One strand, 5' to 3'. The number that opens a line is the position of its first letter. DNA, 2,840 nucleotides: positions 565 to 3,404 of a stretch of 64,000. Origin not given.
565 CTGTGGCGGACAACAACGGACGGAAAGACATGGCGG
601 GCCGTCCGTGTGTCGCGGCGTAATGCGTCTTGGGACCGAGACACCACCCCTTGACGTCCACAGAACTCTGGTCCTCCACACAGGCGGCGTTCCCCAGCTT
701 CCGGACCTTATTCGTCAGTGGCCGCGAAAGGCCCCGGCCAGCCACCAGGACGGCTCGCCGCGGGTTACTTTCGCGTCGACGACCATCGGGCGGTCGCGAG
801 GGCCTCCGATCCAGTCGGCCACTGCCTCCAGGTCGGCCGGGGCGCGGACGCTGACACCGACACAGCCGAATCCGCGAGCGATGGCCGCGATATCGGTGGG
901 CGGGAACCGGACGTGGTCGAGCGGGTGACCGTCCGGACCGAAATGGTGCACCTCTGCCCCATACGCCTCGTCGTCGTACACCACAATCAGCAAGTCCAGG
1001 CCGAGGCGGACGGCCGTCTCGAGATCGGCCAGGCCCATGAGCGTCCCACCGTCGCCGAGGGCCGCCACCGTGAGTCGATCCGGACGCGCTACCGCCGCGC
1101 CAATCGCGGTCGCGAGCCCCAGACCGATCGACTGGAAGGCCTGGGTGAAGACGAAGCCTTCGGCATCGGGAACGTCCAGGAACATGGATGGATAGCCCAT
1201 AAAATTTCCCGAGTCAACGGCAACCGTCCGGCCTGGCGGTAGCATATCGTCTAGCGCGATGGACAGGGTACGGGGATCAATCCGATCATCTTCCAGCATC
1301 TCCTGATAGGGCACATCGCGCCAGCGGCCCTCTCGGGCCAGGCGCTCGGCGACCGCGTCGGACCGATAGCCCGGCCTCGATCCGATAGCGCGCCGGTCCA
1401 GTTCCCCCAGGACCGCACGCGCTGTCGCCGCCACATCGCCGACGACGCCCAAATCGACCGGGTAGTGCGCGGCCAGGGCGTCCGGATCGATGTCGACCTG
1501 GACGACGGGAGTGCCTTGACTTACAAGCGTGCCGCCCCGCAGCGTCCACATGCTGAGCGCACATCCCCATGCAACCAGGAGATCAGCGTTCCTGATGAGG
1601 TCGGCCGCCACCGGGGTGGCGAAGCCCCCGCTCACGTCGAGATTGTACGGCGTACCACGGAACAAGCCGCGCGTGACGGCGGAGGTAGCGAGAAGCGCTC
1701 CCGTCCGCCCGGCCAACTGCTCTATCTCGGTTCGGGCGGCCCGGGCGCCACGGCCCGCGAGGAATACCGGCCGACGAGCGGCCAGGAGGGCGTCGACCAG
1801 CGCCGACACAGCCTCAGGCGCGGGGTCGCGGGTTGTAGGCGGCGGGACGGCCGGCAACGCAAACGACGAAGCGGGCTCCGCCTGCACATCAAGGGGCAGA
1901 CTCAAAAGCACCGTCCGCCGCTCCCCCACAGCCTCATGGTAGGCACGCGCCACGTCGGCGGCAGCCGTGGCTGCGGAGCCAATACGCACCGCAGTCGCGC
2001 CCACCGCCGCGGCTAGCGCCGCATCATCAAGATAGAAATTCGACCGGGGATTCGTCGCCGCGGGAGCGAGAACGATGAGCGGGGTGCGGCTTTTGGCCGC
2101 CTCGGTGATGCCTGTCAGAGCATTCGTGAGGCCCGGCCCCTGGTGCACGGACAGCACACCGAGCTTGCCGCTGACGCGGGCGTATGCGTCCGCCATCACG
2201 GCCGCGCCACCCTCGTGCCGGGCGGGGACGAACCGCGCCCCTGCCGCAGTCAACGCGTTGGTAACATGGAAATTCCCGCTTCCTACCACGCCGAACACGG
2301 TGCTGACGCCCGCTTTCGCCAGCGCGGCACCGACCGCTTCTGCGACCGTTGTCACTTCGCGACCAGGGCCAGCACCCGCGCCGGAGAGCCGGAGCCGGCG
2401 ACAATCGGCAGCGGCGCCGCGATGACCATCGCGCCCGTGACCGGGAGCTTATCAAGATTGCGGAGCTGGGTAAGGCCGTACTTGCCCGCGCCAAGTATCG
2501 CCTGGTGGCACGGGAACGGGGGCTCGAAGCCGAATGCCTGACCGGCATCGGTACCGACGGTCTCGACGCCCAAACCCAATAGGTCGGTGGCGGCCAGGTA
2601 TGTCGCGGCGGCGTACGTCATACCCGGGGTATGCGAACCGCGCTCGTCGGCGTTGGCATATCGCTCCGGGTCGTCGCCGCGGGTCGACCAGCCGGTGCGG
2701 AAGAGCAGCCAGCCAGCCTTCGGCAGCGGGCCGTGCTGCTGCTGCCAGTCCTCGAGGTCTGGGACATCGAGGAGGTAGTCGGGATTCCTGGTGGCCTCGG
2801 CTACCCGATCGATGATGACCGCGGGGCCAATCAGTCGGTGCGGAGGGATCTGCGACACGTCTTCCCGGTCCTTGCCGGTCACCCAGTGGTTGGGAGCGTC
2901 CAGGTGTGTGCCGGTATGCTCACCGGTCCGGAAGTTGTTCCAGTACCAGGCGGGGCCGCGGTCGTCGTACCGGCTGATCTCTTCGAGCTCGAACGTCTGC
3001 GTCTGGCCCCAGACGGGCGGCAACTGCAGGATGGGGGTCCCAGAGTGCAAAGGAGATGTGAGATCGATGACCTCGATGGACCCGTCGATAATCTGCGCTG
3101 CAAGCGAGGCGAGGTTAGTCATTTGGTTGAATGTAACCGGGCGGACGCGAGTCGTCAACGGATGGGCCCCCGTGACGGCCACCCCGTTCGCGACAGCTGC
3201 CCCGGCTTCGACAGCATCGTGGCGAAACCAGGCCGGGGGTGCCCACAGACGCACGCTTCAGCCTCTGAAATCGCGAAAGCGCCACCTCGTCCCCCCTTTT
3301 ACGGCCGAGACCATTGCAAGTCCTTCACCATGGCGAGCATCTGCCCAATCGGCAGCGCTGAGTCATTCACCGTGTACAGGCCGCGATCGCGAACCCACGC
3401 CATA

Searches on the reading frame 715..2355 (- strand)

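Call 18: search_protein_families(library=pfam, proteins=[window:715-2355:-], max_evalue=0.00001)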
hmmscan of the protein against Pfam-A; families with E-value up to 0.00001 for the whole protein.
window:715-2355:- (546 aa): 3 families
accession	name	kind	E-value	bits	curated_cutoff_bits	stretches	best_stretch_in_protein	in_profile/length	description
PF02776.23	TPP_enzyme_N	-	1.3e-30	106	26.8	1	3-98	2-98/119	Thiamine pyrophosphate enzyme, N-terminal TPP binding domain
PF02775.26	TPP_enzyme_C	-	2.2e-27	96.1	21.9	1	383-527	3-150/151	Thiamine pyrophosphate enzyme, C-terminal TPP binding domain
PF00205.28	TPP_enzyme_M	-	3e-22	79.2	30.4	1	184-314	2-136/137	Thiamine pyrophosphate enzyme, central domain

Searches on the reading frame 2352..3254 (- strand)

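Call 18: search_protein_families(library=pfam, proteins=[window:2352-3254:-], max_evalue=0.00001)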
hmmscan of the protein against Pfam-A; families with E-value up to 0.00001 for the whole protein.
window:2352-3254:- (300 aa): 1 family
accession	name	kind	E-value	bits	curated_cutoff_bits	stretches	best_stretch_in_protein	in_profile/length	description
PF04199.19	Cyclase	-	5.1e-37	127.7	23.1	1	63-237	1-142/142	Putative cyclase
